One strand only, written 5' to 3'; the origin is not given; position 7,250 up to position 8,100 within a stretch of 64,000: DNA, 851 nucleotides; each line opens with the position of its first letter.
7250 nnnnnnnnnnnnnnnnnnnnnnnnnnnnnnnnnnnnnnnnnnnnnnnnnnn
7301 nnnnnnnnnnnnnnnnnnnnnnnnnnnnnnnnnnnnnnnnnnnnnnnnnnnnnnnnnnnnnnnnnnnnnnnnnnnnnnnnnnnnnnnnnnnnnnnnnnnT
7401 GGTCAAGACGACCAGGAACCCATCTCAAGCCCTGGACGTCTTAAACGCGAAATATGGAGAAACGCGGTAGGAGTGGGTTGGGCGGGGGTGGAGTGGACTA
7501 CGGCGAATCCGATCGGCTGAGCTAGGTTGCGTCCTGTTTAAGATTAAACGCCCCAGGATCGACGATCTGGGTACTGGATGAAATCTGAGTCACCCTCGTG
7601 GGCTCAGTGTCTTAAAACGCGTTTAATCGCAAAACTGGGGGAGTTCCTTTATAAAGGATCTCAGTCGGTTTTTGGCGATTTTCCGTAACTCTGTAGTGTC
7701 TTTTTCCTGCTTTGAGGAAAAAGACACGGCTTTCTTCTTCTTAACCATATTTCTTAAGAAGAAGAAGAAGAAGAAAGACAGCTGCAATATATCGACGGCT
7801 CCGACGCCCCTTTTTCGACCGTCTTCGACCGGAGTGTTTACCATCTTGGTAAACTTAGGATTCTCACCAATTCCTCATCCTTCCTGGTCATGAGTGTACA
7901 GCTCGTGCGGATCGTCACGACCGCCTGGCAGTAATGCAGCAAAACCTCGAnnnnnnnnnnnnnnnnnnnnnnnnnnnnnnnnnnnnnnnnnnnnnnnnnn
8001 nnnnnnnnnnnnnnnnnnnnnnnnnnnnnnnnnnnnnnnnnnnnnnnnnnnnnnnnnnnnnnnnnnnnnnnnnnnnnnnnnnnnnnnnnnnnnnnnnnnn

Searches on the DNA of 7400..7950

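Call 94: search_rna_families(source=window, start=7400, end=7950, threshold=evalue, max_evalue=1)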
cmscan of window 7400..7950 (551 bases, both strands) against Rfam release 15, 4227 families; matches with E-value up to 1: 4.
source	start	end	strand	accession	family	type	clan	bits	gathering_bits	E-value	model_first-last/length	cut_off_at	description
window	7693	7794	-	RF01859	Phe_leader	Cis-reg; leader;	-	23.4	55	0.14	1-125/125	no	Phenylalanine leader peptide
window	7731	7767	+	RF03872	MIR6426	Gene; miRNA;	-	21.3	96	0.13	1-84/84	no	MIR6426 microRNA precursor family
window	7708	7724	+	RF00180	REN-SRE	Cis-reg;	-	19.7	41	0.023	2-18/37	no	Renin stability regulatory element (REN-SRE)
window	7734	7800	-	RF02843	RefA5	Gene; antisense;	-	19.3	91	0.24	1-68/68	no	Enterococcus sRNA A5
